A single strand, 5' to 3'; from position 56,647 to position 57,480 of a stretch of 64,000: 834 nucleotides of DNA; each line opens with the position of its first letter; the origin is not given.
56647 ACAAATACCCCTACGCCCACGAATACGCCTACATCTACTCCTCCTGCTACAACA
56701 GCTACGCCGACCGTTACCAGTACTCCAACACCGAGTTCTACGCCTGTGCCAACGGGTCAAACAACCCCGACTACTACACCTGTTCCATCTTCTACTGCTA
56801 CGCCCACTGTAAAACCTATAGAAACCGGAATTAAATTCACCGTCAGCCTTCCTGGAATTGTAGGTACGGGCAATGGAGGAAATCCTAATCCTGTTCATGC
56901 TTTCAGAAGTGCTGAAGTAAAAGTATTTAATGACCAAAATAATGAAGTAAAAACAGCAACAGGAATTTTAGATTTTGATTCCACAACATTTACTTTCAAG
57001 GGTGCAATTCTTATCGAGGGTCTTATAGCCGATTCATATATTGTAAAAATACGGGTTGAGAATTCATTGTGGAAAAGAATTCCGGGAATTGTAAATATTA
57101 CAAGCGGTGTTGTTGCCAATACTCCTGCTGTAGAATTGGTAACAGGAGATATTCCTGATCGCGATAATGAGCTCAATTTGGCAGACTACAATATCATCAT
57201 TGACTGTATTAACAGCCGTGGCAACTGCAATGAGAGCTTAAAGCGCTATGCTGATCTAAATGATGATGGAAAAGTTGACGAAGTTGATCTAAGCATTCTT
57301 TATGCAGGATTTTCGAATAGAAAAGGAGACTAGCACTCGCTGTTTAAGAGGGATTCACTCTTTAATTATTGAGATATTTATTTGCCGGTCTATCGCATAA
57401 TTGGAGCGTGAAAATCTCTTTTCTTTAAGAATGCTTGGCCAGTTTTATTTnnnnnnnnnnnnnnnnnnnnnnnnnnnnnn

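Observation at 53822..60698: Candidate protein O-glycosylation system: two PT-linker/dockerin-bearing secreted proteins next to tandem GT-C (PMT-like) transferases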

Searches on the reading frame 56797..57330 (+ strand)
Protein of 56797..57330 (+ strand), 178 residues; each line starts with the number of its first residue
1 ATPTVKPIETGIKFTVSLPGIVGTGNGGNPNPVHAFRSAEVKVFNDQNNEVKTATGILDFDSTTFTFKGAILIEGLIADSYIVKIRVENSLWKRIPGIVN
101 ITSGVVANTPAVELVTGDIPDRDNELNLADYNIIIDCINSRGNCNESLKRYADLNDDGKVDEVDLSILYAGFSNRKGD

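Call 28: find_homologous_proteins(query=window:56797-57330:+, max_evalue=0.001)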
Query seq(178 aa): 107 candidates shared short words with the query, none scored E <= 0.001.

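Call 29: search_solved_structures(query=window:56797-57330:+, max_evalue=10, show_alignments=2)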
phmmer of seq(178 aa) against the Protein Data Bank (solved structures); distinct sequences matched with E-value up to 10: 28.
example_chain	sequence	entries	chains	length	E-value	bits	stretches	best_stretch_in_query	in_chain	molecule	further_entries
5i9d_A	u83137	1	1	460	1.5e-09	41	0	124-169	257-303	pentatricopeptide repeat protein dPPR-U8A2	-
5i9f_A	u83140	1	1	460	2.7e-09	40.2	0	127-169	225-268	pentatricopeptide repeat protein dPPR-U10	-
5i9g_C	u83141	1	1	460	2.9e-09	40.1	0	127-169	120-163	pentatricopeptide repeat protein dPPR-U8C2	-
5i9h_A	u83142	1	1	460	1.2e-08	38.2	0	127-167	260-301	pentatricopeptide repeat protein dPPR-U8G2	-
6een_B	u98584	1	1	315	2.3e-08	37.2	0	126-171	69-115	Designer Pentatricopeptide Protein dPPR10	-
6een_D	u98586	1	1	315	4e-07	33.2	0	126-160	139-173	Designer Pentatricopeptide Protein dPPR10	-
5orq_A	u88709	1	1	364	1.1e-05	28.5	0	127-171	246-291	cPPR-Telo1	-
4pjr_A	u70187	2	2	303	1.3e-05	28.2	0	122-171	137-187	Pentatricopeptide repeat protein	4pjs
5orm_A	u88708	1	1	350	4.6e-05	26.4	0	127-171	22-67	cPPR-Telo1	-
5iww_D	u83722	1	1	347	4.9e-05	26.3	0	123-166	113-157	PLS9-PPR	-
4wsl_A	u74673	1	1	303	5.7e-05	26.1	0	127-163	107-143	Pentatricopeptide repeat protein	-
6een_C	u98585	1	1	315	0.00013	25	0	121-160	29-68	Designer Pentatricopeptide Protein dPPR10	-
4ozs_A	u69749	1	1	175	0.00019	24.4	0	125-172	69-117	Alpha solenoid protein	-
2b59_B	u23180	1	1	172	0.0016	21.4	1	78-173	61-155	Cellulosomal scaffolding protein A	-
1daq_A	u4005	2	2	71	0.0027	20.7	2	147-167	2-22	ENDOGLUCANASE SS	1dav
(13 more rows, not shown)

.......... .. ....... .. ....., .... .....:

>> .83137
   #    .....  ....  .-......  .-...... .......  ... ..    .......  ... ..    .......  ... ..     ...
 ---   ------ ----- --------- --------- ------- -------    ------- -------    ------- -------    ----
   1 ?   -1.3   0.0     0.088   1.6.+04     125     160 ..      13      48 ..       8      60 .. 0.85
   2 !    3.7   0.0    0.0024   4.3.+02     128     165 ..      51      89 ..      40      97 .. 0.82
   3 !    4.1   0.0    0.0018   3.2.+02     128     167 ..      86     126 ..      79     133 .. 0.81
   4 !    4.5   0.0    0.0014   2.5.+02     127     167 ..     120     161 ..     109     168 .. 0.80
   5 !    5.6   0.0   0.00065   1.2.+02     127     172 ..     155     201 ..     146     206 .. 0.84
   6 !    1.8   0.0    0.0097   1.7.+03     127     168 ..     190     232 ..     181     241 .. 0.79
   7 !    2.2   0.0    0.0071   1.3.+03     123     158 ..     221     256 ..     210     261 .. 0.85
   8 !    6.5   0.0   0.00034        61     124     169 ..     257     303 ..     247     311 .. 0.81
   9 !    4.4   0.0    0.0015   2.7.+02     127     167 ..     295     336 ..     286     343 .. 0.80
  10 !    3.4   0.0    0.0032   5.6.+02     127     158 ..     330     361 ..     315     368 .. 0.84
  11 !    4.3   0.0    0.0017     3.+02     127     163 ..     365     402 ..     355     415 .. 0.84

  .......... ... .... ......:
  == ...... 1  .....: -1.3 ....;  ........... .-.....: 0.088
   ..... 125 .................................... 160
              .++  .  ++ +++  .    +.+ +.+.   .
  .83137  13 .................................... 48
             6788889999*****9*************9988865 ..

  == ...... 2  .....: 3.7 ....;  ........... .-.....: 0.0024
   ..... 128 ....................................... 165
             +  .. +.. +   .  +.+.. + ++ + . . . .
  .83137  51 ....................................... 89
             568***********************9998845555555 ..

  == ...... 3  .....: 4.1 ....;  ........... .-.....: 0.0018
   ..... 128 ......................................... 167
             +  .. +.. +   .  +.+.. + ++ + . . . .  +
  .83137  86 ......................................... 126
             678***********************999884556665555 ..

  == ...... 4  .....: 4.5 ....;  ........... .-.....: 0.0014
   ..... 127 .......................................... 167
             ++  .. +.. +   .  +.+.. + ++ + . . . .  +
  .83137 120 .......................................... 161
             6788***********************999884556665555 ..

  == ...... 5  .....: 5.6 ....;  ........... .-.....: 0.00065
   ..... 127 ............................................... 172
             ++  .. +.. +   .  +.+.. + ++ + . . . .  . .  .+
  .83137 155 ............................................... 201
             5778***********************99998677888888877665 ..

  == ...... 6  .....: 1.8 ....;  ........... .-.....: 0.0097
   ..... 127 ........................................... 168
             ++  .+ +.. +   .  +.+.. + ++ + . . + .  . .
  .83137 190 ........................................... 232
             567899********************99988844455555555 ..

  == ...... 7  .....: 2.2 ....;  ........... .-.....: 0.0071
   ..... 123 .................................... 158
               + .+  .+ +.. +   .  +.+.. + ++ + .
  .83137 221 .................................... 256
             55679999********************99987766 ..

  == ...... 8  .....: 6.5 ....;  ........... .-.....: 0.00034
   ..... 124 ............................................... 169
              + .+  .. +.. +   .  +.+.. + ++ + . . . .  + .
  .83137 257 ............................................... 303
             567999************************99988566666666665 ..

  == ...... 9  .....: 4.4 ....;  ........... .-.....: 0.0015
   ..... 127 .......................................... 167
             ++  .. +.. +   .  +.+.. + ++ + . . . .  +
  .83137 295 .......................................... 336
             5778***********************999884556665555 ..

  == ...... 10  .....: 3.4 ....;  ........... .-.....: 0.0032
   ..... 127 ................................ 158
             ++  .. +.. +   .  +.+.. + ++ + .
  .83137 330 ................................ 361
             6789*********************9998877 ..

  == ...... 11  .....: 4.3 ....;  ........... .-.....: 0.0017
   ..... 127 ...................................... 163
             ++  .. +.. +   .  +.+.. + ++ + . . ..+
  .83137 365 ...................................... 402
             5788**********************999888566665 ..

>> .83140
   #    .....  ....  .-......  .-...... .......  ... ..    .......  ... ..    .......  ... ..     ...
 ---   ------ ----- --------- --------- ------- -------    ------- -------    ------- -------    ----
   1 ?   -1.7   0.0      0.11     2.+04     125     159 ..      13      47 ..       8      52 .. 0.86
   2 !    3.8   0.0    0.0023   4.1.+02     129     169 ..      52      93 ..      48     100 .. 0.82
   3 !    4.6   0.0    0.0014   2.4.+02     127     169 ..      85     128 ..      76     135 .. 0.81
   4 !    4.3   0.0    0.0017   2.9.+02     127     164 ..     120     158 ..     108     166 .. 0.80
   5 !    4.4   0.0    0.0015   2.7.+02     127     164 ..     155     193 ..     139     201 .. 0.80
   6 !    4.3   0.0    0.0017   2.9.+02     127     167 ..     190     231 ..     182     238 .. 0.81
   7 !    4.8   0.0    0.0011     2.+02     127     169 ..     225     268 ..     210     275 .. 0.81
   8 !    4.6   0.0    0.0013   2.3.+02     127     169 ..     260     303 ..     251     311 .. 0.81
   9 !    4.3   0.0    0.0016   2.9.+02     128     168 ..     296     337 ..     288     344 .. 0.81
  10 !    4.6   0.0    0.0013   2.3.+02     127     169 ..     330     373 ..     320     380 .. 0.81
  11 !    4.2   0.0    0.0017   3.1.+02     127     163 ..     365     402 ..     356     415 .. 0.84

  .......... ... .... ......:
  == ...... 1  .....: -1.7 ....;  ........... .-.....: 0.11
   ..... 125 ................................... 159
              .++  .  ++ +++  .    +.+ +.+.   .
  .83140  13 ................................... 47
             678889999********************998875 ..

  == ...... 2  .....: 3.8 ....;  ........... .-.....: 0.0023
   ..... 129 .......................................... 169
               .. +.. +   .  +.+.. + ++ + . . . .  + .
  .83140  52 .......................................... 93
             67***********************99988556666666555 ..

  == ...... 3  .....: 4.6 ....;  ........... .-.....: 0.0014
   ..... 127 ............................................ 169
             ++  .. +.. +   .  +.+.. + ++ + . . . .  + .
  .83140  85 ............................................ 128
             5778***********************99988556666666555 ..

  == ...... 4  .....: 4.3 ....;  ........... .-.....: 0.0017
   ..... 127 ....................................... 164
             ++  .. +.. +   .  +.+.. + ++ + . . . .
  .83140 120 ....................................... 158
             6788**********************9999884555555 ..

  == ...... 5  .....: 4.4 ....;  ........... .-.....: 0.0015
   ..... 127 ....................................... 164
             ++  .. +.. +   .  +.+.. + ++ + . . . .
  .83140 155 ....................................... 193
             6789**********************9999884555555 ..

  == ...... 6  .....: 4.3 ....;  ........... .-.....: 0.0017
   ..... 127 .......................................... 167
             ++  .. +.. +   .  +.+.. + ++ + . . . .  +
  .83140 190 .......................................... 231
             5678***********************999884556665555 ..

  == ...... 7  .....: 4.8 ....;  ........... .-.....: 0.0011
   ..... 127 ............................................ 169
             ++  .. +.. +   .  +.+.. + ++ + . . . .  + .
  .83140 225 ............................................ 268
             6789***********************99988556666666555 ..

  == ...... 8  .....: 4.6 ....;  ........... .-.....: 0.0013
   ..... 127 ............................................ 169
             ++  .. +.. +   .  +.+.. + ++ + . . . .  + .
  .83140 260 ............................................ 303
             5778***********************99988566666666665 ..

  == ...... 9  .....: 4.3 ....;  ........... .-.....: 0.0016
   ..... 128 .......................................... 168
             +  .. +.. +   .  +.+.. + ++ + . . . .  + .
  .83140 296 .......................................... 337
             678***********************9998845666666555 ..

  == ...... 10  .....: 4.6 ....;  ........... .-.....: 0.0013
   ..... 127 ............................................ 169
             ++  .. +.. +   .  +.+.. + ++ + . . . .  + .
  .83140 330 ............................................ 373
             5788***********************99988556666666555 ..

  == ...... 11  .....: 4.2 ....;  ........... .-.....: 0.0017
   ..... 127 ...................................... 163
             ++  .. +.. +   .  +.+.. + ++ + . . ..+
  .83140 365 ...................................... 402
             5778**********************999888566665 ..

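Call 33: find_related_loci(query=A3, collection=genome_contigs, flank=10000)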
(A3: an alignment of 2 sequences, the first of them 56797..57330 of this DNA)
Query A3 (178 aa) in genome_contigs; peptide patterns used: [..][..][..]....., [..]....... (x = any residue, [..] = any of these).
599 stretches matched a pattern (row limit reached: there are more); 14 encode a relative of the query (tblastn E <= 1e-3); 14 distinct loci.
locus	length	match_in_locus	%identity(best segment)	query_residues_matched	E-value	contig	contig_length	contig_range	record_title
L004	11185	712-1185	39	16-178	6e-30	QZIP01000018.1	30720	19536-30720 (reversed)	MAG: Candidatus Parcubacteria bacterium isolate SURF_62 Ga0104751_1002228, whole genome shotgun sequence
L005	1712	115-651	37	2-178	1e-27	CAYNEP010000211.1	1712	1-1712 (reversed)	MAG TPA_asm: uncultured Gammaproteobacteria bacterium isolate binchicken_co347_65 genome assembly, contig: NODE_54980_le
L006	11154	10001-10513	38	12-178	2e-27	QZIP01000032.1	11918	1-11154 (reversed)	MAG: Candidatus Parcubacteria bacterium isolate SURF_62 Ga0104751_1007419, whole genome shotgun sequence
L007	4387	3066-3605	35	2-178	2e-26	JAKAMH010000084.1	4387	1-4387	MAG: bacterium isolate WY5.bin164 NODE_42328_length_4387_cov_1.061033, whole genome shotgun sequence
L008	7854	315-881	34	3-178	2e-26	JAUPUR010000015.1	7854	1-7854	MAG: Patescibacteria group bacterium isolate erpe_2018_sw_18hr_WHONDRS-SW48-000091_B_bin.71 scaffold_46977, whole genome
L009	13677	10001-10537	36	2-178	4e-26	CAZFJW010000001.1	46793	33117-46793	MAG TPA_asm: uncultured Gammaproteobacteria bacterium isolate SRP342105_co1_31 genome assembly, contig: NODE_940_length_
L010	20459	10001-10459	37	29-178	2e-23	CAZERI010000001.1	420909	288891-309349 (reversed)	MAG TPA_asm: uncultured Gammaproteobacteria bacterium isolate SRP278252_co1_729 genome assembly, contig: NODE_5_length_4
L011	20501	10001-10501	34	12-178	9e-21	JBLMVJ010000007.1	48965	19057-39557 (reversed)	MAG: Candidatus Levyibacteriota bacterium isolate MAG318 PRJNA960887_bin9_renamed_6, whole genome shotgun sequence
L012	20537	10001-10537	31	2-168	9e-19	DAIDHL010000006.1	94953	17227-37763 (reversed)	MAG TPA_asm: Candidatus Levyibacteriota bacterium isolate clean344 NODE_6_length_94953_cov_5.637938, whole genome shotgu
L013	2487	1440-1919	32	25-172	1e-13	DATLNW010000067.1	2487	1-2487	MAG TPA_asm: Lysobacterales bacterium isolate SMAG_U13810 k141_3312924, whole genome shotgun sequence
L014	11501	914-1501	29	5-178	3e-15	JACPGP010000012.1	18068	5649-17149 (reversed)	MAG: Candidatus Levyibacteriota bacterium isolate NC_groundwater_391_Ag_B-0.1um_40_33 GD18-4_B1_scaffold_266743, whole g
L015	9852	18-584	28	13-172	4e-11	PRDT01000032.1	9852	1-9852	MAG: Candidatus Levyibacteriota bacterium isolate Amazon FNV 2010 10 14 contig_75_45128178_length_9852_multi_3_in_0_out_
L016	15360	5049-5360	33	85-178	3e-6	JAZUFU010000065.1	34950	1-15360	MAG: Acutalibacteraceae bacterium isolate T1900045292_TH20190062.MAGScoT_cleanbin_000001 SGB_6039_k141_2050436, whole ge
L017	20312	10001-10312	29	63-173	1e-5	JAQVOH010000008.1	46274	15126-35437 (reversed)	MAG: Desulfotomaculaceae bacterium isolate STF1_176 NODE_1506_length_46274_cov_6.507119_Sandtown_F1, whole genome shotgu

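Call 36: search_protein_families(library=pfam, proteins=[L009:9152-10540:+, L010:8603-10462:+, L006:8276-10516:+, L010:6633-8579:+, L007:1317-3608:+, L011:6901-8913:+, L011:9008-10504:+, L008:900-4307:+, L010:2696-6556:+, L012:8531-10567:+], max_evalue=0.01)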
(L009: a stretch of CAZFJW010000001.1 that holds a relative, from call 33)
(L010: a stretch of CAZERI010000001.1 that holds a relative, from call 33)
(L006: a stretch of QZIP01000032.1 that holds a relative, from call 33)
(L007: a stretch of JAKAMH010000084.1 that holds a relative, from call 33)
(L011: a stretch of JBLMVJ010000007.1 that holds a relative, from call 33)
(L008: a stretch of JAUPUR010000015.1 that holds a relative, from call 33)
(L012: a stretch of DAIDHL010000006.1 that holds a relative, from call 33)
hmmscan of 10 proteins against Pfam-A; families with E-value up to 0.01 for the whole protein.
L009:9152-10540:+ (462 aa): 2 families
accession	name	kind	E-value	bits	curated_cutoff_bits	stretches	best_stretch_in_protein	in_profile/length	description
PF00404.24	Dockerin_1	-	2.7e-07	31.1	22.9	1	400-452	1-52/57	Dockerin type I domain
PF00963.24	Cohesin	-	1.6e-05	25.5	24.1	1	56-177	14-137/139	Cohesin domain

L010:8603-10462:+ (619 aa): 7 families
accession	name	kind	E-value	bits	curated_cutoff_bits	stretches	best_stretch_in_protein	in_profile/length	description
PF17210.9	SdrD_B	-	2.4e-16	60.3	29.7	1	263-356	5-97/112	SdrD B-like domain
PF00092.34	VWA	-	4.9e-16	59.9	23.8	1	56-251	3-174/174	von Willebrand factor type A domain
PF13519.12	VWA_2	-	1.9e-10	41.8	27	1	55-171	1-106/107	von Willebrand factor type A domain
PF13620.12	CarboxypepD_reg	-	1.3e-06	29.1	32.3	1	277-333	9-64/82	Carboxypeptidase regulatory-like domain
PF13768.12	VWA_3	-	2.7e-05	24.7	27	1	114-238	50-155/155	von Willebrand factor type A domain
PF00404.24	Dockerin_1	-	0.00012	22.6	22.9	1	556-608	2-51/57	Dockerin type I domain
PF17802.7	SpaA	-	0.00042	20.9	23.1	0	276-322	10-57/91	Prealbumin-like fold domain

L006:8276-10516:+ (746 aa): 1 family
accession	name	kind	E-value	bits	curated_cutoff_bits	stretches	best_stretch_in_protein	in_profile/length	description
PF00404.24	Dockerin_1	-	3.5e-10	40.4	22.9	1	688-739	2-55/57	Dockerin type I domain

L010:6633-8579:+ (648 aa): 10 families
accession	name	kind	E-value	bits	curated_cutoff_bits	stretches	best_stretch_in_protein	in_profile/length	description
PF17210.9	SdrD_B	-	3.5e-15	56.6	29.7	1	264-338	3-76/112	SdrD B-like domain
PF00092.34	VWA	-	3.5e-14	53.8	23.8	1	60-254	3-174/174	von Willebrand factor type A domain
PF13519.12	VWA_2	-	2.2e-13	51.2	27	1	59-175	1-106/107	von Willebrand factor type A domain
PF13620.12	CarboxypepD_reg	-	5.1e-09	36.8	32.3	1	277-330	6-58/82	Carboxypeptidase regulatory-like domain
PF02369.22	Big_1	-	1.6e-08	34.9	34.9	1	384-447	20-80/93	Bacterial Ig-like domain (group 1)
PF01835.25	MG2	-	1.4e-05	25.8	32.8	0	483-555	13-82/96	MG2 domain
PF17802.7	SpaA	-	0.00025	21.6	23.1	1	275-323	6-55/91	Prealbumin-like fold domain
PF22058.2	X25_BaPul_like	-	0.00055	20.4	27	0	535-556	32-53/87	Pullulanase X25 domain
PF00404.24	Dockerin_1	-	0.0012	19.4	22.9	1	585-642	2-56/57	Dockerin type I domain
PF24025.1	Ig_DR_A0283-like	-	0.0084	16.8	27.1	0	276-325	12-61/102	DR_A0283-like, Ig-like domain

L007:1317-3608:+ (763 aa): 5 families
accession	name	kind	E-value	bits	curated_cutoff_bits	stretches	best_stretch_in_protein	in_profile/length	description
PF00404.24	Dockerin_1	-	4e-09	37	22.9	1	702-757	2-56/57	Dockerin type I domain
PF05548.17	Peptidase_M11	-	6.3e-05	22.6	21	1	321-469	83-204/303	Gametolysin peptidase M11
PF13583.11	Reprolysin_4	-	0.00024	21.2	22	1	327-412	82-164/203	Metallo-peptidase family M12B Reprolysin-like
PF13688.12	Reprolysin_5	-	0.00095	19.9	27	1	343-424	96-183/196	Metallo-peptidase family M12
PF00413.30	Peptidase_M10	-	0.0082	16.5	24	0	378-400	103-125/159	Matrixin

L011:6901-8913:+ (670 aa): 1 family
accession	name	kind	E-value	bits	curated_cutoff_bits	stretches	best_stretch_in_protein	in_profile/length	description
PF00404.24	Dockerin_1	-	0.006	17.2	22.9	0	632-658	26-52/57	Dockerin type I domain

L011:9008-10504:+ (498 aa): 3 families
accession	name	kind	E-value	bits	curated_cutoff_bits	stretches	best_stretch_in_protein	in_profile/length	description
PF17210.9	SdrD_B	-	2.9e-06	27.9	29.7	1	156-216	6-66/112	SdrD B-like domain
PF00404.24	Dockerin_1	-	1.9e-05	25.2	22.9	1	449-491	11-55/57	Dockerin type I domain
PF13620.12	CarboxypepD_reg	-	0.0011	19.7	32.3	0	173-219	13-59/82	Carboxypeptidase regulatory-like domain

L008:900-4307:+ (1135 aa): 4 families
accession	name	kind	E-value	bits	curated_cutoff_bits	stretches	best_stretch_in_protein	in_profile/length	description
PF13620.12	CarboxypepD_reg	-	4.5e-36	123.5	32.3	6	498-577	2-75/82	Carboxypeptidase regulatory-like domain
PF13715.12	CarbopepD_reg_2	-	6.5e-18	65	32.2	2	853-920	13-81/88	CarboxypepD_reg-like domain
PF17210.9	SdrD_B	-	9.3e-08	32.7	29.7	2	306-369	2-68/112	SdrD B-like domain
PF00404.24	Dockerin_1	-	1.2e-06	29.1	22.9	1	1071-1127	1-54/57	Dockerin type I domain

L010:2696-6556:+ (1286 aa): 3 families
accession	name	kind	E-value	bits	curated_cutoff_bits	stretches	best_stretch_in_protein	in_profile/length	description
PF13620.12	CarboxypepD_reg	-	5.7e-33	113.6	32.3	5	893-963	2-72/82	Carboxypeptidase regulatory-like domain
PF17210.9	SdrD_B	-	1.7e-22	80.1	29.7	4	423-483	21-77/112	SdrD B-like domain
PF17802.7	SpaA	-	4.4e-07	30.4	23.1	1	331-395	14-81/91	Prealbumin-like fold domain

L012:8531-10567:+ (678 aa): 3 families
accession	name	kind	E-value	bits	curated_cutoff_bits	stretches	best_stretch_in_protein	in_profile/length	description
PF00082.27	Peptidase_S8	-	2.4e-55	188.3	21.8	1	176-452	2-275/288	Subtilase family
PF00404.24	Dockerin_1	-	1.9e-07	31.6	22.9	1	616-668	1-51/57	Dockerin type I domain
PF22148.1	Fervidolysin_NPro-like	-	7.6e-05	23.5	21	0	30-60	11-42/81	Fervidolysin N-terminal prodomain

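Call 38: search_protein_representatives(alignment_id=A3)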
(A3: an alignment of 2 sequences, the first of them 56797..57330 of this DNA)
Query: 2 sequences, 184 profile positions. Proteins with E-value up to 0.001 (for the whole library): 1861; up to 1e-10: 1358; up to 1e-30: 53. The best 150 are listed.
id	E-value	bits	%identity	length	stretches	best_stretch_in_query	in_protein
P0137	1.5e-101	354.0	-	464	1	1-184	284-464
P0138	1.4e-46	174.8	-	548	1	8-184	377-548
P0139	1.8e-43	164.7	-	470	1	2-184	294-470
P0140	7.1e-42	159.4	-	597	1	3-184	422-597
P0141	4.1e-41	157.0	-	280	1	3-184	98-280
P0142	5.5e-41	156.5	-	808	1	1-184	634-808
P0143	8.4e-41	155.9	-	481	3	1-184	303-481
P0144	1.6e-40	155.1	-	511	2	2-184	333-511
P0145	3.2e-40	154.0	-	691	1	1-184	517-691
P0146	6.6e-39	149.8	-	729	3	7-140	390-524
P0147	2.0e-38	148.2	-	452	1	2-184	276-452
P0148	2.3e-38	148.0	-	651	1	1-184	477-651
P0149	2.4e-37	144.7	-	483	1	2-184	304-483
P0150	4.6e-37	143.7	-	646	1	2-184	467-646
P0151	6.3e-37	143.3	-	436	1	2-184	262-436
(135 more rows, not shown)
